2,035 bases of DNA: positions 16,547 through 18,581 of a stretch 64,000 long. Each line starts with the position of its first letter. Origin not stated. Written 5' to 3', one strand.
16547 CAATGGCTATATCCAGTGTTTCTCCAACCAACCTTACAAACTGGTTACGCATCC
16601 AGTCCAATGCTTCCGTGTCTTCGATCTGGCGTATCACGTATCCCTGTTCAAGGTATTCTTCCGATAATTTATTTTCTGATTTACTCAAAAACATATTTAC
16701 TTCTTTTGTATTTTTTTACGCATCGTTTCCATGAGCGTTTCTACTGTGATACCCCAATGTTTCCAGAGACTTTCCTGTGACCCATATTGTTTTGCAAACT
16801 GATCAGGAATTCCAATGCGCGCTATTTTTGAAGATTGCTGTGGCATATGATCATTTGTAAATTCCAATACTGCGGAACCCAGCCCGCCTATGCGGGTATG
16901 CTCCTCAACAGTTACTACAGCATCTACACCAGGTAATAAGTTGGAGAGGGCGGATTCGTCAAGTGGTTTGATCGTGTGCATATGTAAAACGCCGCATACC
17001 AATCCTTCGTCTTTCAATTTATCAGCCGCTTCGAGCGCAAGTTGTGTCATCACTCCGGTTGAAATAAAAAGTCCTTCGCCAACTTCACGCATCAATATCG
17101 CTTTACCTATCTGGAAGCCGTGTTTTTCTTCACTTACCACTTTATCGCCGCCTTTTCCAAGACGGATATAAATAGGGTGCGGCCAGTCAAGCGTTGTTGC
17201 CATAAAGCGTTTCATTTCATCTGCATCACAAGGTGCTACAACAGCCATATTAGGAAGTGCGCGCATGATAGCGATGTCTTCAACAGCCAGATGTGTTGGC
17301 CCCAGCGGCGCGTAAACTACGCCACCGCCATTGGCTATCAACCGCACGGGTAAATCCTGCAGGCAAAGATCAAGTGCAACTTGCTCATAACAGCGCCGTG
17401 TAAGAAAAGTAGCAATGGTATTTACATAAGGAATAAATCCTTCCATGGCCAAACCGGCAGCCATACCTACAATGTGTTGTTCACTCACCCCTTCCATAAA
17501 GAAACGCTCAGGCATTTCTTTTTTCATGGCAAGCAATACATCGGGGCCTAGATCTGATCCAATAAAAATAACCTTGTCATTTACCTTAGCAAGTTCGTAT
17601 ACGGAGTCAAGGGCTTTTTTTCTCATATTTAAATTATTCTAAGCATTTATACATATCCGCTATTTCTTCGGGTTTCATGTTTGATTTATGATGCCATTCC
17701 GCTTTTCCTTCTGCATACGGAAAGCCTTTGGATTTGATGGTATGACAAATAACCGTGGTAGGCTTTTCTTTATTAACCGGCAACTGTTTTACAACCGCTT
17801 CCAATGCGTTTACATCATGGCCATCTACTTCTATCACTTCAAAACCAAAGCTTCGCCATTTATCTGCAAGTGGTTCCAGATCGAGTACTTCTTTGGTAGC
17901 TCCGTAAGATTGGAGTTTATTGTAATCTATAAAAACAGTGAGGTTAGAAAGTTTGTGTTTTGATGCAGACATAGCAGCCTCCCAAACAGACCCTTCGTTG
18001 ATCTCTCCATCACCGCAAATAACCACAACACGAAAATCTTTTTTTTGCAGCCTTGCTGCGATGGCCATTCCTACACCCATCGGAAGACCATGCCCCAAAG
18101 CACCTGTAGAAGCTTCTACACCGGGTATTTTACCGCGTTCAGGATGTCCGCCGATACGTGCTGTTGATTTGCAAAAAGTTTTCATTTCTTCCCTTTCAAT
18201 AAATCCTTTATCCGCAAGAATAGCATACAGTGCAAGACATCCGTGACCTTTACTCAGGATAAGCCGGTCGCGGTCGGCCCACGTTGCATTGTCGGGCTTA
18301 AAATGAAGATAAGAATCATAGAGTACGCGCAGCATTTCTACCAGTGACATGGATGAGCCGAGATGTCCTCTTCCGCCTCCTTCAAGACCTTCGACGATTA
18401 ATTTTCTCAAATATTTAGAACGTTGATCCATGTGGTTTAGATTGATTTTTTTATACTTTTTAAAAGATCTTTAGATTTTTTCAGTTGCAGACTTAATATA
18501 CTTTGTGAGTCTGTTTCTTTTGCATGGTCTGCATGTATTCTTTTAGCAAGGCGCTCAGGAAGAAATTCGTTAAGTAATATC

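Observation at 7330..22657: Self-contained pathway for a heavily tailored higher-carbon or branched sugar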

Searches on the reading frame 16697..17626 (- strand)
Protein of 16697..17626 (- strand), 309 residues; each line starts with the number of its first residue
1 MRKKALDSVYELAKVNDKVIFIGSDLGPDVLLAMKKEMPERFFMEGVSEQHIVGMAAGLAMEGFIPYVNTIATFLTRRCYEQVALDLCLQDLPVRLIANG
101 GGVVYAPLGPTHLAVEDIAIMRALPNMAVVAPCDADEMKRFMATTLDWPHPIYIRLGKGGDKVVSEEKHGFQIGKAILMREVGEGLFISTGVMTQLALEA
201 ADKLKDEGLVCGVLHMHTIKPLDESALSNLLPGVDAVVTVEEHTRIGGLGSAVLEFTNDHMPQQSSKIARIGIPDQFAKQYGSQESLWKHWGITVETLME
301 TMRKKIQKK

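Call 3: search_protein_families(library=pfam, proteins=[window:16697-17626:-])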
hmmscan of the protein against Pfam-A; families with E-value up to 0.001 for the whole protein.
window:16697-17626:- (309 aa): 3 families
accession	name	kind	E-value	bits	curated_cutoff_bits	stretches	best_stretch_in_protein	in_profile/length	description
PF02779.29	Transket_pyr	-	1.4e-29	103.4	27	1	7-158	11-169/174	Transketolase, pyrimidine binding domain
PF02780.25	Transketolase_C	-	1.2e-23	83.8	25.9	1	174-296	1-122/124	Transketolase, C-terminal domain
PF17147.9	PFOR_II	-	4.3e-06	27.5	27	1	186-269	4-90/102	Pyruvate:ferredoxin oxidoreductase core domain II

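Call 7: search_protein_families(library=ncbifam, max_evalue=0.01, proteins=[window:16697-17626:-])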
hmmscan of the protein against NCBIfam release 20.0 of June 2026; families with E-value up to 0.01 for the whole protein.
window:16697-17626:- (309 aa): 14 families
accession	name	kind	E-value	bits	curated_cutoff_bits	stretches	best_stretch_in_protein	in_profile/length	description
TIGR00204.1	dxs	equivalog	2.1e-57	195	465.95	1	7-306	318-615/616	1-deoxy-D-xylulose-5-phosphate synthase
NF004559.0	PRK05899.2-5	equivalog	3.2e-55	187.5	488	1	8-307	327-625/627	transketolase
NF003933.0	PRK05444.2-2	equivalog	1.2e-44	152.8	395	1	31-305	326-604/606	1-deoxy-D-xylulose-5-phosphate synthase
NF008968.0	PRK12315.1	subfamily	1e-33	116.5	510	1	14-305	294-580/582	1-deoxy-D-xylulose-5-phosphate synthase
NF004556.0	PRK05899.2-2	equivalog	6.8e-29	100.6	575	1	9-306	332-638/639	transketolase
NF006667.0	PRK09212.1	subfamily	1.6e-16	60.1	321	1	40-259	51-278/327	pyruvate dehydrogenase complex E1 component subunit beta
TIGR00232.1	tktlase_bact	equivalog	2.3e-15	56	682.25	1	4-245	354-606/654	transketolase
NF004558.0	PRK05899.2-4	equivalog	8.5e-15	54.2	788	1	35-305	386-649/651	transketolase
NF008854.0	PRK11892.1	equivalog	2.9e-13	49.3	454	1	119-255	273-413/464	pyruvate dehydrogenase complex E1 component subunit beta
NF006412.0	PRK08659.1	equivalog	3.7e-05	23.1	411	1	181-254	273-344/378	2-oxoacid:acceptor oxidoreductase subunit alpha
TIGR03710.1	OAFO_sf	subfamily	0.00024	19.8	482.75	1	183-243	464-523/561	2-oxoacid:acceptor oxidoreductase subunit alpha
NF041170.1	Oxoac_fdxalpha_Archa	equivalog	0.00044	18.7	800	1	185-244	522-582/636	2-oxoacid:ferredoxin oxidoreductase subunit alpha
NF007201.0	PRK09622.1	equivalog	0.00056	18.9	590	1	188-265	273-350/405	2-oxoacid:ferredoxin oxidoreductase subunit alpha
NF045764.1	PhenlGlyoxDHPadG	equivalog_domain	0.0079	14.7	700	0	187-242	272-327/398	NADH-dependent phenylglyoxylate dehydrogenase subunit alpha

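Call 21: search_solved_structures(query=window:16697-17626:-, max_evalue=1e-10, show_alignments=3)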
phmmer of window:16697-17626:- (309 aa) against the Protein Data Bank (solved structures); distinct sequences matched with E-value up to 1e-10: 21.
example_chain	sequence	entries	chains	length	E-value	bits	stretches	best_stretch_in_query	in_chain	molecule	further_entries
6yaj_AAA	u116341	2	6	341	7.2e-54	186.6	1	8-306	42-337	C-terminal chain of split transketolase from Carboxydothermus hydrogenoformans | C-terminal component of the split chain transketolase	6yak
8a29_A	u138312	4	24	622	1.3e-35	126.6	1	29-306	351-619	1-deoxy-D-xylulose-5-phosphate synthase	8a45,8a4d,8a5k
8a8y_A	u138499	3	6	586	2.3e-33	119.2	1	31-293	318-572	1-deoxy-D-xylulose-5-phosphate synthase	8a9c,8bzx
2o1s_A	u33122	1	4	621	1.4e-32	116.7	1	31-294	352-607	1-deoxy-D-xylulose-5-phosphate synthase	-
7bzx_B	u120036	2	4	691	1.3e-31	113.5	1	13-278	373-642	1-deoxy-D-xylulose-5-phosphate synthase, chloroplastic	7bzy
6xxg_AAA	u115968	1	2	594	1.6e-27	100.1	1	30-297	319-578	1-deoxy-D-xylulose-5-phosphate synthase,1-deoxy-D-xylulose-5-phosphate synthase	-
2o1x_A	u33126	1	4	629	1.8e-27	99.9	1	30-297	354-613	1-deoxy-D-xylulose-5-phosphate synthase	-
6ouv_A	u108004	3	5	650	1.9e-27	99.8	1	30-297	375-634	1-deoxy-D-xylulose-5-phosphate synthase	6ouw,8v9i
6ha3_A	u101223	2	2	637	1.2e-25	94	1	8-257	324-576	Transketolase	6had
4kxu_A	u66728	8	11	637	1.2e-25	94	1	8-257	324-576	Transketolase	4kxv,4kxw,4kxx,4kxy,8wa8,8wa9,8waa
3ooy_A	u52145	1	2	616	1.3e-25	93.8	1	8-256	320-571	Transketolase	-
3mos_A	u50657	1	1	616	1.3e-25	93.8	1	8-256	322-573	Transketolase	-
6rjb_A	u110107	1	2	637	1.5e-25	93.6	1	8-257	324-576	Transketolase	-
9hn8_A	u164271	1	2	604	6.3e-25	91.5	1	16-294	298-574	1-deoxy-D-xylulose-5-phosphate synthase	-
8ogh_A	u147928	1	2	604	9.7e-25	90.9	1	16-294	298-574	1-deoxy-D-xylulose-5-phosphate synthase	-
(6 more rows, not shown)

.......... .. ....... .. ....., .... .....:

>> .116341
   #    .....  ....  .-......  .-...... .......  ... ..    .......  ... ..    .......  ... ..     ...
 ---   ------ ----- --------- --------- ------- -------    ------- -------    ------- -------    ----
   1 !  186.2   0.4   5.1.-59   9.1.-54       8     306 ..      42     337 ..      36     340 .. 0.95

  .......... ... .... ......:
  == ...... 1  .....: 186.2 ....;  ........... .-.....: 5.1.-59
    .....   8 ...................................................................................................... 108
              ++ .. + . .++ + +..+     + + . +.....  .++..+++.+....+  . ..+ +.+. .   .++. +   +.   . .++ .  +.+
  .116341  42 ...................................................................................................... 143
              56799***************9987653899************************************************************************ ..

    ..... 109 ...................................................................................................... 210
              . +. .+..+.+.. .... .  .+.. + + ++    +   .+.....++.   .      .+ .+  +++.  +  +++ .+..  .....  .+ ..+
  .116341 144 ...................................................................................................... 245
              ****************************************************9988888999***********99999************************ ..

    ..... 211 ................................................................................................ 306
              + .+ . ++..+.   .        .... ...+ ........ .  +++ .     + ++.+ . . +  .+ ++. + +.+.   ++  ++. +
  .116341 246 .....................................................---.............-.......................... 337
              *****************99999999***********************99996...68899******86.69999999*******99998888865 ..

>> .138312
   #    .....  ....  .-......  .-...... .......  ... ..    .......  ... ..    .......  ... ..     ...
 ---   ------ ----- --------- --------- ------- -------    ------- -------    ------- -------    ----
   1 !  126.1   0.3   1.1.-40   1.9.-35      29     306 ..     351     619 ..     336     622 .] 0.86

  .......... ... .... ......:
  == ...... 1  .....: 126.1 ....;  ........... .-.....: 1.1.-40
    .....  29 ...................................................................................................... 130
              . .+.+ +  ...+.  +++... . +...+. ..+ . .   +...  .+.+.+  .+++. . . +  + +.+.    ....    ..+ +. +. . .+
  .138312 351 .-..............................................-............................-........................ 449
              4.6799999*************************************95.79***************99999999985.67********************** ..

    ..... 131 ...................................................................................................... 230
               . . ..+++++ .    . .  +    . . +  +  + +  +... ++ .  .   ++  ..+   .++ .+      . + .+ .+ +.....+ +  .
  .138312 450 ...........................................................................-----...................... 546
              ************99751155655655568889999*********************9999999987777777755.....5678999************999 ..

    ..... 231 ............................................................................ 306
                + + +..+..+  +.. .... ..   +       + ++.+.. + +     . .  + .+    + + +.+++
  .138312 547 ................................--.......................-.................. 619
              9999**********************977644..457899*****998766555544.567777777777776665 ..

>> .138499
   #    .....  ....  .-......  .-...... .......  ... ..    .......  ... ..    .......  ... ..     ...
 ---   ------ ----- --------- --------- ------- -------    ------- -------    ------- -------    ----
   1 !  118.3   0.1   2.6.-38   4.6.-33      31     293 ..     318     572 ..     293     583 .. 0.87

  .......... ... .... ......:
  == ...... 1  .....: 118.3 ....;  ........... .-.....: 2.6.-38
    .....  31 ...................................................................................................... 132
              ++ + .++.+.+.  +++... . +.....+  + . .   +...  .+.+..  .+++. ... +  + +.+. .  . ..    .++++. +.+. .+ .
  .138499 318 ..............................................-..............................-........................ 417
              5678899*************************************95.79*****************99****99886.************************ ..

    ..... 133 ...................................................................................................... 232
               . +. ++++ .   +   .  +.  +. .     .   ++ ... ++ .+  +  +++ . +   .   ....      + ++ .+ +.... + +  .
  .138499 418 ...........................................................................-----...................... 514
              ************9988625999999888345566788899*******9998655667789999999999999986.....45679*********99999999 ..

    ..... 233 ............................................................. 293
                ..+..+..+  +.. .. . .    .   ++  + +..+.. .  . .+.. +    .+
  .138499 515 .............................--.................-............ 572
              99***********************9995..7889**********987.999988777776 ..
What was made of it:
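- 16697..17626 (-): Transketolase C-terminal (Pyr + C) subunit with an altered acceptor site. PDB 6YAJ, E 7e-54 (call 21).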

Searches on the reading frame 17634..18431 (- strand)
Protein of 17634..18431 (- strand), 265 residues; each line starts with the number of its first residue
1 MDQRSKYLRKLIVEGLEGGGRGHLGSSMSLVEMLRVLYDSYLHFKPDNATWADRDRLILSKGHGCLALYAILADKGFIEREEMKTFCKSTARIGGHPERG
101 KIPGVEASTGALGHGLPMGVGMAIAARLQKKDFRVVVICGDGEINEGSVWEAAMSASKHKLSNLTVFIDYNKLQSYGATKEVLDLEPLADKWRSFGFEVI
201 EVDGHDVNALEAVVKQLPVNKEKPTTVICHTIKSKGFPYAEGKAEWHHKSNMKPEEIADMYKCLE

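Call 3: search_protein_families(library=pfam, proteins=[window:17634-18431:-])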
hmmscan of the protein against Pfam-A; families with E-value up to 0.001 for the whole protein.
window:17634-18431:- (265 aa): 4 families
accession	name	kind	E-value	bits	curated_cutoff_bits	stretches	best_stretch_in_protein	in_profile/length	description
PF00456.26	Transketolase_N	-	1.9e-52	178.7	22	1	6-260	7-271/334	Transketolase, thiamine diphosphate binding domain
PF13292.11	DXP_synthase_N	-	5.5e-13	49.2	21.2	1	4-173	21-173/274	1-deoxy-D-xylulose-5-phosphate synthase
PF00676.26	E1_dh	-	2.7e-09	36.9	22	1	108-215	99-205/300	Dehydrogenase E1 component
PF02775.26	TPP_enzyme_C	-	9.3e-06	25.9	21.9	1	107-180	25-89/151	Thiamine pyrophosphate enzyme, C-terminal TPP binding domain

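Call 7: search_protein_families(library=ncbifam, max_evalue=0.01, proteins=[window:17634-18431:-])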
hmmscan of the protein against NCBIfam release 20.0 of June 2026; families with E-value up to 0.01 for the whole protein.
window:17634-18431:- (265 aa): 18 families
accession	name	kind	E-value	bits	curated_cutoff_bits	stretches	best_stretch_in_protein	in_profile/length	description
NF004559.0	PRK05899.2-5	equivalog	5.2e-77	259.5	488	1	3-252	20-268/627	transketolase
NF004556.0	PRK05899.2-2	equivalog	7.1e-61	206.3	575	1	20-256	36-268/639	transketolase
TIGR00232.1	tktlase_bact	equivalog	1.4e-56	192.1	682.25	1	8-259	7-268/654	transketolase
NF004558.0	PRK05899.2-4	equivalog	2.2e-47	161.8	788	1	10-260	12-266/651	transketolase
TIGR03182.1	PDH_E1_alph_y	equivalog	7.3e-14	51.4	393.85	1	110-237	110-239/315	pyruvate dehydrogenase (acetyl-transferring) E1 component subunit alpha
TIGR00204.1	dxs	equivalog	8e-14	51.1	465.95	1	3-171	20-171/616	1-deoxy-D-xylulose-5-phosphate synthase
TIGR03181.1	PDH_E1_alph_x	equivalog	1.3e-11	44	411.35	1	112-216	124-227/341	pyruvate dehydrogenase (acetyl-transferring) E1 component subunit alpha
NF008968.0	PRK12315.1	subfamily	1.5e-08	33.4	510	1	118-250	122-263/582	1-deoxy-D-xylulose-5-phosphate synthase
NF003933.0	PRK05444.2-2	equivalog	2.7e-08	32.8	395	1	9-249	33-266/606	1-deoxy-D-xylulose-5-phosphate synthase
TIGR00759.1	aceE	equivalog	3e-08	32.1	859.9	1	22-171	102-257/885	pyruvate dehydrogenase (acetyl-transferring), homodimeric type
NF003616.0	PRK05261.1-1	subfamily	8.2e-06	24.3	777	1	82-205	111-236/788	phosphoketolase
TIGR03186.1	AKGDH_not_PDH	exception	2.9e-05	22.6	1408.3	0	21-172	101-258/889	alpha-ketoglutarate dehydrogenase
NF005485.1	PRK07092.1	equivalog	3.5e-05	22.8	493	1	108-181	394-458/523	benzoylformate decarboxylase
NF005470.0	PRK07064.1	equivalog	0.00017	20.8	495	1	104-145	401-438/552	thiamine pyrophosphate-binding protein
NF006203.0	PRK08327.1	equivalog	0.0008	18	456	1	107-181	429-496/571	thiamine pyrophosphate-requiring protein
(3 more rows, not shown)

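Call 20: search_solved_structures(query=window:17634-18431:-, max_evalue=1e-10, show_alignments=2)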
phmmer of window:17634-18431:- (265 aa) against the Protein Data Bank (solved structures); distinct sequences matched with E-value up to 1e-10: 42.
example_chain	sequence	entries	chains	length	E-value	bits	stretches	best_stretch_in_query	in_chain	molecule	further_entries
6yak_AAA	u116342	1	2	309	2.6e-72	246.9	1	7-261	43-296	N-terminal component of the split chain transketolase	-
3mos_A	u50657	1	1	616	7.1e-39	137.3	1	8-261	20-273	Transketolase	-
3ooy_A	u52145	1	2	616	7.1e-39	137.3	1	8-261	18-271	Transketolase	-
6rjb_A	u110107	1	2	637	7.7e-39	137.2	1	8-261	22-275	Transketolase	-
4kxu_A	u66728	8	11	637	7.7e-39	137.2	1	8-261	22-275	Transketolase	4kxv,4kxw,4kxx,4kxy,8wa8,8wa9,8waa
6ha3_A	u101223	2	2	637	2e-38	135.8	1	8-261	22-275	Transketolase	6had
8r3o_A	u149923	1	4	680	2e-37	132.5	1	5-257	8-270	Transketolase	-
3hyl_A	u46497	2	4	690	2.6e-37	132.1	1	8-248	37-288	Transketolase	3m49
3kom_A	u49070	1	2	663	3.2e-37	131.9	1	8-258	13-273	Transketolase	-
4xeu_A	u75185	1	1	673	8.4e-36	127.2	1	3-258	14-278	Transketolase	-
1qgd_A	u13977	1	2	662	1.6e-35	126.3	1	7-247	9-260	PROTEIN (TRANSKETOLASE)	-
5hht_A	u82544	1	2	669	1.5e-34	123.1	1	7-247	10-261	Transketolase 1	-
2r5n_A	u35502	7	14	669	1.5e-34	123.1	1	7-247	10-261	Transketolase 1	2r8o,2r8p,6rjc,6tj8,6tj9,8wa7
2e6k_A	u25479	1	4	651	1.7e-34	122.9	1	8-241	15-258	Transketolase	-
7wrr_A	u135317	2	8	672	1.8e-34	122.8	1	8-241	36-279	Transketolase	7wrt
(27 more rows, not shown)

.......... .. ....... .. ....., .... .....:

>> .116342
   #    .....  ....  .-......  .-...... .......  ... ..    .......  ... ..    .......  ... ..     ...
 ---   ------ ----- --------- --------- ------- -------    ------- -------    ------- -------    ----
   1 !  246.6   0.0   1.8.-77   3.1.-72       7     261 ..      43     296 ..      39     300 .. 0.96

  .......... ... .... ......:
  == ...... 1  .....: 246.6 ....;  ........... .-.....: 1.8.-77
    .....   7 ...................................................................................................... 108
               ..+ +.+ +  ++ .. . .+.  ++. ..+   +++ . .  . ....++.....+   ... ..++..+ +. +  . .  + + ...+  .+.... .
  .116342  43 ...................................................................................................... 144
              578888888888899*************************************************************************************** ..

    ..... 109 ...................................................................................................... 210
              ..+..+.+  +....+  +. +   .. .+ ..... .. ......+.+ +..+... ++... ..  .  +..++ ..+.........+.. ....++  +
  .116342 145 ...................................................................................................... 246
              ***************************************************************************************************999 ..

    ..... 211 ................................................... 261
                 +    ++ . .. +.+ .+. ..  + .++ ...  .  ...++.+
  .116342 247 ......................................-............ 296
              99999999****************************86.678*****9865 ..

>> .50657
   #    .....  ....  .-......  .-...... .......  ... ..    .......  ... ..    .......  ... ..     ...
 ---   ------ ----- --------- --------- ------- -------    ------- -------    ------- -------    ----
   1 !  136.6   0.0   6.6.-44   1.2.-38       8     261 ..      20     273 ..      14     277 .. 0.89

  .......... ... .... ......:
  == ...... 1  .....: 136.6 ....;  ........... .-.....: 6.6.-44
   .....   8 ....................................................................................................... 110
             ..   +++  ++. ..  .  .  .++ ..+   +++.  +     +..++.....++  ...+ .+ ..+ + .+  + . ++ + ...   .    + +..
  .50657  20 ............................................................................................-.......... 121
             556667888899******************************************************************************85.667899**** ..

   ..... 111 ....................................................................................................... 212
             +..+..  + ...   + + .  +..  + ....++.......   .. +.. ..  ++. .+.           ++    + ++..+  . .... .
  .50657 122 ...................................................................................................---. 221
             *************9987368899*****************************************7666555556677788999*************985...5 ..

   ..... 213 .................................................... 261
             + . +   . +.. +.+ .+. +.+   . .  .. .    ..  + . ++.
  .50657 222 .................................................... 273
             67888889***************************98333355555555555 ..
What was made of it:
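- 17634..18431 (-): Transketolase N-terminal (ThDP-binding) subunit. PDB 6YAK split transketolase, E 3e-72 (call 20).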
